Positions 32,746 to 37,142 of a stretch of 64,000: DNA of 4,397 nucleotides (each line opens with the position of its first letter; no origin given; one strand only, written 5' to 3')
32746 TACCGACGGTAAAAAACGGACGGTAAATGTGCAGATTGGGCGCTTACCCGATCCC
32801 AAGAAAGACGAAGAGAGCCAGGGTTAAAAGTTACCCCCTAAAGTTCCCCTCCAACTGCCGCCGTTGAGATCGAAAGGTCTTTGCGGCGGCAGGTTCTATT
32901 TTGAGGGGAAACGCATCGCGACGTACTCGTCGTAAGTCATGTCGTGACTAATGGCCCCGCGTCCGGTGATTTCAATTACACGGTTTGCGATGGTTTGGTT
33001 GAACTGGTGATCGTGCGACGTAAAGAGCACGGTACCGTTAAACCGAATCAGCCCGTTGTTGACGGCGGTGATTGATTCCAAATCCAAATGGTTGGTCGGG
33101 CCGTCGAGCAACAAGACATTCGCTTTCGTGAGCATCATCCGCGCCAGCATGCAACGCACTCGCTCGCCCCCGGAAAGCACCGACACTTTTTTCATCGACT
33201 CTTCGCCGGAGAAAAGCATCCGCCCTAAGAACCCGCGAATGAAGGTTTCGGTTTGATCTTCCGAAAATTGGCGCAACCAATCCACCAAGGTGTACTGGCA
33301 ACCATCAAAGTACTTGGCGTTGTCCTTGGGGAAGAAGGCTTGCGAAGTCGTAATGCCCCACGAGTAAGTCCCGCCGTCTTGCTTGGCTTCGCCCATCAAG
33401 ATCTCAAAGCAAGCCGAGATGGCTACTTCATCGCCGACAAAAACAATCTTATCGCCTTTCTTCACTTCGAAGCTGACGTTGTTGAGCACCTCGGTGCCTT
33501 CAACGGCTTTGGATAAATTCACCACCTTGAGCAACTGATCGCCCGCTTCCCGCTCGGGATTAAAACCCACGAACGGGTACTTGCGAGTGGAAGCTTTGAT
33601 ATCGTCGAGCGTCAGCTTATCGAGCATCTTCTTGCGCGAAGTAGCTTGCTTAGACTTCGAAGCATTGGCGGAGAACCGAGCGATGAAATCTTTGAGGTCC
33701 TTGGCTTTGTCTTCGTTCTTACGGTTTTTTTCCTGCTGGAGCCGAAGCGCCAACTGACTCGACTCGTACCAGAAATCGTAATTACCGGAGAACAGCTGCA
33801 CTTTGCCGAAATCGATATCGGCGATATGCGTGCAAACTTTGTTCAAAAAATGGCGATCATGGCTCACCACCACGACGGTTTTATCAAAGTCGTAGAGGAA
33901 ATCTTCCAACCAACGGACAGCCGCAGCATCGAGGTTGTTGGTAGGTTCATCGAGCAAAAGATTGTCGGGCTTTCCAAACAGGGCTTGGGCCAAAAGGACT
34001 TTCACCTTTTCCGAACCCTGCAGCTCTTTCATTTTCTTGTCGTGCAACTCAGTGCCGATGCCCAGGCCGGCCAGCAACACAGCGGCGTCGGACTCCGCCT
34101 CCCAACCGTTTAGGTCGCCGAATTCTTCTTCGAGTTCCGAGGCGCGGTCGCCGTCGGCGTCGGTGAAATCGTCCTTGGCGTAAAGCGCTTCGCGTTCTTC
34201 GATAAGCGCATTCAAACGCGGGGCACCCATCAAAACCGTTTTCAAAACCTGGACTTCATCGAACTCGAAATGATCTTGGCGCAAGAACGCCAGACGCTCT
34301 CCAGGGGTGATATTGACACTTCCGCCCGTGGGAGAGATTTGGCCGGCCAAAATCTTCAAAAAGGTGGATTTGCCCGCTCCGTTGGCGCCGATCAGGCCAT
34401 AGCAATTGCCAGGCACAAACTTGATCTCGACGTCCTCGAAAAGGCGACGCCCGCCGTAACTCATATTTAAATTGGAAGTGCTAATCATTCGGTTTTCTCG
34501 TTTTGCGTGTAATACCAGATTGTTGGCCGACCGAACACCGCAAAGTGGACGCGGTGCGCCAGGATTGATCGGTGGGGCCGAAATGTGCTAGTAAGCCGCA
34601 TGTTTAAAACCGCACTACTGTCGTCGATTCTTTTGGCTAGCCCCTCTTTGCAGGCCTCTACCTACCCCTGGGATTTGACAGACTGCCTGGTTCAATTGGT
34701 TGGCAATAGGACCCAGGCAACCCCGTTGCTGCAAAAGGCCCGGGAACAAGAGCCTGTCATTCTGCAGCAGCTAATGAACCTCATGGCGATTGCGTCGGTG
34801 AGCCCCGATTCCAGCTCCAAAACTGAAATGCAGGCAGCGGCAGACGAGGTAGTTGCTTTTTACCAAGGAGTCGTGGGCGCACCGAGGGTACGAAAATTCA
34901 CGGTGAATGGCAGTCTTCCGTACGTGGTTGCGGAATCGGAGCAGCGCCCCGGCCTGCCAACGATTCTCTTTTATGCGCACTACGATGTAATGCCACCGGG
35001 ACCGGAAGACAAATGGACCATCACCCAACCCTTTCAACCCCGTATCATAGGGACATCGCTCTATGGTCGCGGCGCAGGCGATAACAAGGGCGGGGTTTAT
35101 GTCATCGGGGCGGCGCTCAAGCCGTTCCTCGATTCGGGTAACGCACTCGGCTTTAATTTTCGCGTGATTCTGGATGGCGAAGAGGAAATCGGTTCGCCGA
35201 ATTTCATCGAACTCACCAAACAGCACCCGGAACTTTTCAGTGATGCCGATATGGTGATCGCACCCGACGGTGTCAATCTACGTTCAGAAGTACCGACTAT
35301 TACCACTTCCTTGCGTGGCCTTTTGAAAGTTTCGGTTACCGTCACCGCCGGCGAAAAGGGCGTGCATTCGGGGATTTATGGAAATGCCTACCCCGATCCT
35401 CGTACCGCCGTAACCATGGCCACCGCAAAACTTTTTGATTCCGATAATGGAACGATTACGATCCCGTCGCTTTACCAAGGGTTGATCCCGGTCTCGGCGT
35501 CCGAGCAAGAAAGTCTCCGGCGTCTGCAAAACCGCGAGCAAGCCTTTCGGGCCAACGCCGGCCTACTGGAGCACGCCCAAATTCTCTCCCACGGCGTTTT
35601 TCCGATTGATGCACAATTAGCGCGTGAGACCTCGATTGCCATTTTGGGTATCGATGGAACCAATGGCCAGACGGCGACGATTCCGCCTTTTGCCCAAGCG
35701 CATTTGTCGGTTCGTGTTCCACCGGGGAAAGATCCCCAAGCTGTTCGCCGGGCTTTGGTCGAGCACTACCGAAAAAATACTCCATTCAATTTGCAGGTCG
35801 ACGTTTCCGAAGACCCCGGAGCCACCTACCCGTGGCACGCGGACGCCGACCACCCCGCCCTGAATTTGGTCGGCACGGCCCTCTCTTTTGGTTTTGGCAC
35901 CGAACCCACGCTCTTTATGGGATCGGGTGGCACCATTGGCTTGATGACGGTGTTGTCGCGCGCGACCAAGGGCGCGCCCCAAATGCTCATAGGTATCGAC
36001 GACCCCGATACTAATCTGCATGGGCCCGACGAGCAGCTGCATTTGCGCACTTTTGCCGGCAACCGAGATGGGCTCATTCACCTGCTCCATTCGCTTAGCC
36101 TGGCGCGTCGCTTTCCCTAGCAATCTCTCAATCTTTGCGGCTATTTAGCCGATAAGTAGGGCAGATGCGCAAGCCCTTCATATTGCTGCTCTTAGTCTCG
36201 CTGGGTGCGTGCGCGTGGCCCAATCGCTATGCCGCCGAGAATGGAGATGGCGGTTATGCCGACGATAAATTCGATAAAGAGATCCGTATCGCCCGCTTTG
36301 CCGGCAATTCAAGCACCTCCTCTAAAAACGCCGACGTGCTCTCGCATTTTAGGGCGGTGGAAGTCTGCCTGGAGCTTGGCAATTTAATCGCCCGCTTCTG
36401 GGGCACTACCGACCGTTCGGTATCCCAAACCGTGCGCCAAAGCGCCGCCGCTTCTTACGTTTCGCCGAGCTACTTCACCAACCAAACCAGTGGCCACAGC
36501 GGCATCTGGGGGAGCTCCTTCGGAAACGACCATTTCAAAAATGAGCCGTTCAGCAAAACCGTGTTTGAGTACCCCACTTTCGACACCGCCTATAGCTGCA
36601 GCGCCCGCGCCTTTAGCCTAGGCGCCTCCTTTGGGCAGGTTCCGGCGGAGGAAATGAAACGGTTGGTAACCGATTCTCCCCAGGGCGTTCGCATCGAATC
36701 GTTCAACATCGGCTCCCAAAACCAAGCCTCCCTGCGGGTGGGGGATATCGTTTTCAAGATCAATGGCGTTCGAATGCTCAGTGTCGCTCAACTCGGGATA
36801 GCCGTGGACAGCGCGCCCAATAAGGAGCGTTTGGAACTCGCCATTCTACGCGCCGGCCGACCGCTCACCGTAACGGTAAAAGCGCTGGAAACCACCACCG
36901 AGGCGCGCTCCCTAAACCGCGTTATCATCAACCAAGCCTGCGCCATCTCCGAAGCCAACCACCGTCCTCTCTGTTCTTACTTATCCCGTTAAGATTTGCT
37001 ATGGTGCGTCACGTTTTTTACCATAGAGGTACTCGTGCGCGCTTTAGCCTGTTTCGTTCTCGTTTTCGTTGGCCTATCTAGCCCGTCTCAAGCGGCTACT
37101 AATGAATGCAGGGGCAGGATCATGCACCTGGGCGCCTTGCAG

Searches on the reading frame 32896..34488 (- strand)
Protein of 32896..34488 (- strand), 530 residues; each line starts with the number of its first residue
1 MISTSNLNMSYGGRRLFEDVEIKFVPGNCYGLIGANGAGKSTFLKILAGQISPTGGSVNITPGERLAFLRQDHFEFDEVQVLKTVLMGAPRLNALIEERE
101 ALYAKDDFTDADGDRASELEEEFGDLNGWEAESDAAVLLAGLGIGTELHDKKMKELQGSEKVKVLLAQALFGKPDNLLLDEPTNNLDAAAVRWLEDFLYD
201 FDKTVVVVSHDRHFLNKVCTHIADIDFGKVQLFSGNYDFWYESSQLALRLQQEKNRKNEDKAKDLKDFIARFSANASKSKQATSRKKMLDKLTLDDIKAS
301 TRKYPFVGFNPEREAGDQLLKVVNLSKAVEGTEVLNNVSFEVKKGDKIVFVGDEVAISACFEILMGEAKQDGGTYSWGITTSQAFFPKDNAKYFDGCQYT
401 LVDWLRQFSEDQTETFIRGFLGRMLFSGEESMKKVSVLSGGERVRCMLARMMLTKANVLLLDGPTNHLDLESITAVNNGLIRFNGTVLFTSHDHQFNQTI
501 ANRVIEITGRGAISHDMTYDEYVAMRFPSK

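Call 17: search_protein_families(library=ncbifam, proteins=[window:32896-34488:-], max_evalue=0.00001)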
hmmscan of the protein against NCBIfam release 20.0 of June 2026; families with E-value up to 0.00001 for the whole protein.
window:32896-34488:- (530 aa): 181 families (the best 25 are shown)
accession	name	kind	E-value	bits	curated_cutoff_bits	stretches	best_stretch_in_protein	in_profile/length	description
NF011646.0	PRK15064.1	equivalog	3.5e-181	603.2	762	1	1-525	1-526/530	ABC-F family ATPase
NF000355.4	ribo_prot_ABC_F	equivalog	4.6e-98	329.2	380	2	2-288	3-250/499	ribosomal protection-like ABC-F family protein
NF008775.0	PRK11819.1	equivalog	1.7e-90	304.3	599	1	12-524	17-533/556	energy-dependent translational throttle protein EttA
TIGR03719.1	ABC_ABC_ChvD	subfamily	5.9e-90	302.4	806.75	1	12-524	16-531/552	energy-dependent translational throttle protein EttA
NF050005.1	ABC_ATPase_Uup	equivalog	3.3e-84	283.3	900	1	2-515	4-518/636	ATP-binding cassette ATPase Uup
NF007921.0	PRK10636.1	equivalog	1.2e-79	268.3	917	2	110-499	104-492/638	ABC transporter ATP-binding protein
NF008358.0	PRK11147.1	equivalog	9.7e-76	255.3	936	1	2-514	4-517/635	ABC transporter ATP-binding protein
NF000170.2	ABCF_Vga_all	exception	2.3e-75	254.1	725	2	310-523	262-469/521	Vga family ABC-F type ribosomal protection protein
NF000514.1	ABCF_OptrA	exception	1.2e-66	225.5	1450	1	8-528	27-553/655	ABC-F type ribosomal protection protein OptrA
NF043038.1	ABCF_CplR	exception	3.1e-64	217.6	780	2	318-526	285-488/544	ABC-F type ribosomal protection protein CplR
NF000168.2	ABCF_Msr_all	exception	5.6e-64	216.5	680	3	324-510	301-481/487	Msr family ABC-F type ribosomal protection protein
NF000171.1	ABCF_producer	exception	4.9e-63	213.4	800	2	7-266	9-271/541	TlrC/CarA/OleB/SrmB family ABC-F type ribosomal protection protein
NF000169.2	ABCF_Sal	exception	2.5e-62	211.3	725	3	121-287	96-262/542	Sal family ABC-F type ribosomal protection protein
NF000166.1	ABCF_CarA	exception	4e-52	177.1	1050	3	123-271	141-293/556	ABC-F type ribosomal protection protein Car(A)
NF045691.1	ABCF_VgaF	exception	4.9e-49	167.2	975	3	416-507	361-452/459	ABC-F type ribosomal protection protein Vga(F)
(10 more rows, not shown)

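Call 40: find_related_loci(query=window:32896-34488:-, collection=genome_contigs, flank=10000)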
Query window:32896-34488:- (530 aa) in genome_contigs; peptide patterns used: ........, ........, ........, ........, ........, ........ (x = any residue, [..] = any of these).
600 stretches matched a pattern (row limit reached: there are more); 594 encode a relative of the query (tblastn E <= 1e-3); the best 80 are kept; 80 distinct loci.
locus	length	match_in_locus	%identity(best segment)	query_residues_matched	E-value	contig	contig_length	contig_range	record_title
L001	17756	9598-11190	69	1-530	0e+0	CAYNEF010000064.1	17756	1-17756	MAG TPA_asm: uncultured Pseudobdellovibrionaceae bacterium isolate SRP278252_co1_294 genome assembly, contig: NODE_5412_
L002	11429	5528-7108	71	1-523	0e+0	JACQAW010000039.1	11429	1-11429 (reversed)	MAG: Deltaproteobacteria bacterium isolate NC_groundwater_926_Pr1_S-0.2um_57_13 Montesol18-Sp2_coassembly_scaffold_38476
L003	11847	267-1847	70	1-524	0e+0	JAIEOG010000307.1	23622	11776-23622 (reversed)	MAG: bacterium isolate co.spades.DASTOOL.1kb_089 c_000000438564, whole genome shotgun sequence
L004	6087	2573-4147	68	1-524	0e+0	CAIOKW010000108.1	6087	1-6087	MAG: Oligoflexia bacterium isolate Umea_bin-07902 genome assembly, contig: bin-07902:108/351, whole genome shotgun seque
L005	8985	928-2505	68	1-526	0e+0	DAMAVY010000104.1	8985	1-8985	MAG TPA_asm: Clostridium sp. isolate CTOTU48541 NODE_610_length_8985_cov_3.860470, whole genome shotgun sequence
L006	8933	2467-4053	69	1-523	0e+0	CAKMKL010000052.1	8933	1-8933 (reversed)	uncultured Paenibacillus sp. isolate OKU20 genome assembly, contig: MEGAHIT_co_assembly_000000010325, whole genome shotg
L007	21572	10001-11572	69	1-523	0e+0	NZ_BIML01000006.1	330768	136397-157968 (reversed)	Paenibacillus xylaniclasticus strain NBRC 106381 PXY01_CON00510, whole genome shotgun sequence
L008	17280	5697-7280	67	1-526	0e+0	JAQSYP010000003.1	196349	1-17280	MAG: Bacillales bacterium isolate L_E1_T20_B_bin.23 scaffold_81, whole genome shotgun sequence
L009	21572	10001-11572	70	1-523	0e+0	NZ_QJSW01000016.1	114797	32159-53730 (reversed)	Paenibacillus barcinonensis strain CECT 7022 Ga0244599_116, whole genome shotgun sequence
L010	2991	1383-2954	70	1-523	0e+0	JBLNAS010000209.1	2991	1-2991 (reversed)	MAG: Methylocystaceae bacterium isolate MAG171 PRJNA951521_bin30_renamed_208, whole genome shotgun sequence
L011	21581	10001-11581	68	1-526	0e+0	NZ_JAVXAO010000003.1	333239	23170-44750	MAG: Clostridium sp. isolate CGS5Y2-bin27 NODE_11_length_333239_cov_69.819403, whole genome shotgun sequence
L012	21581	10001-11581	68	1-525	0e+0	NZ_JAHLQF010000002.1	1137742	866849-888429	Clostridium mobile strain MSJ-11 M-11_ctg002, whole genome shotgun sequence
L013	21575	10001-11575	68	1-523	0e+0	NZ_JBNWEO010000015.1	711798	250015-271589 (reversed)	Neobacillus sp. SM06 contig_15, whole genome shotgun sequence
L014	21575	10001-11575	68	1-523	0e+0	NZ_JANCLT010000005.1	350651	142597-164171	Ectobacillus ponti strain SYSU M60031 NODE_5_length_350651_cov_146.153411, whole genome shotgun sequence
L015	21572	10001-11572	69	1-523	0e+0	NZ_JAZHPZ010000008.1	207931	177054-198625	Paenibacillus haidiansis strain M1 Scaffold8, whole genome shotgun sequence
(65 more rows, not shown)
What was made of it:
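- The taxonomic placement is weak: ABC-F is ~70% identical to Bdellovibrionota and to Firmicutes alike (call 40).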

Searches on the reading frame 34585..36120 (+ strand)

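Call 17: search_protein_families(library=ncbifam, proteins=[window:34585-36120:+], max_evalue=0.00001)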
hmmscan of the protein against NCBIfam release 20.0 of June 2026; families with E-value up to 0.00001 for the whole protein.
window:34585-36120:+ (511 aa): 31 families (the best 25 are shown)
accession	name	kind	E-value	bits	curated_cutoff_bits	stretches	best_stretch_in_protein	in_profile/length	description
NF005914.0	PRK07907.1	subfamily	4.2e-97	325.8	300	1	46-503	7-452/456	hypothetical protein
NF006579.0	PRK09104.1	subfamily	3e-69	234.2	327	1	44-504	5-462/465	hypothetical protein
NF006053.0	PRK08201.1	equivalog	6.5e-69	233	441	1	50-504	10-453/458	dipeptidase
NF005478.0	PRK07079.1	subfamily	2.9e-46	158.4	330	1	55-485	15-435/469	hypothetical protein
NF005034.0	PRK06446.1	subfamily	1.3e-42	146.1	369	1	61-490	6-419/436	hypothetical protein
NF006399.0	PRK08651.1-2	equivalog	4.5e-26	91.8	381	1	59-487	6-387/405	succinyl-diaminopimelate desuccinylase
NF010589.0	PRK13983.1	equivalog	8.9e-24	84.2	333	1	48-236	5-197/409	M20 family metallo-hydrolase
TIGR01910.1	DapE-ArgE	subfamily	8.2e-21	74.6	217.6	1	111-264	51-194/373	ArgE/DapE family deacylase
NF009557.0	PRK13009.1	equivalog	1.6e-16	60.5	284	1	60-202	6-136/377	succinyl-diaminopimelate desuccinylase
NF006400.0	PRK08651.1-3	equivalog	9.6e-16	57.6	374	1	112-204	71-161/410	succinyl-diaminopimelate desuccinylase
TIGR01246.1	dapE_proteo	equivalog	6.1e-15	55.1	361.8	1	62-201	4-131/370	succinyl-diaminopimelate desuccinylase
NF006326.0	PRK08554.1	equivalog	1.4e-14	53.8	354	1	119-232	66-175/446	peptidase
NF006596.0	PRK09133.1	subfamily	1.4e-11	43.6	349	1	122-505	101-471/474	hypothetical protein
TIGR01887.1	dipeptidaselike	subfamily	6.7e-11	42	207.95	1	59-274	4-210/447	Sapep family Mn(2+)-dependent dipeptidase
NF004788.0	PRK06133.1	subfamily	2.7e-10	39.8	349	1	42-253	29-224/417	glutamate carboxypeptidase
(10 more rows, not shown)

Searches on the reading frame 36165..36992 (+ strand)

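Call 17: search_protein_families(library=ncbifam, proteins=[window:36165-36992:+], max_evalue=0.00001)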
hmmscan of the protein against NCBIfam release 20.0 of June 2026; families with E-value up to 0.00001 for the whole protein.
window:36165-36992:+ (275 aa): 3 families
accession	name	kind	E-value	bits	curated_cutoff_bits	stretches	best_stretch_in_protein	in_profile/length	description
TIGR02037.1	degP_htrA_DO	subfamily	3.5e-10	39.4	416.2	1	151-249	237-336/434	Do family serine endopeptidase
NF047637.1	lipo_CC0125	subfamily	4.6e-10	40.2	40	1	5-129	5-126/169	CC0125/CC1285 family lipoprotein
NF008189.1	PRK10942.1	equivalog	1e-06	27.5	720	1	183-244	324-385/477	serine endoprotease DegP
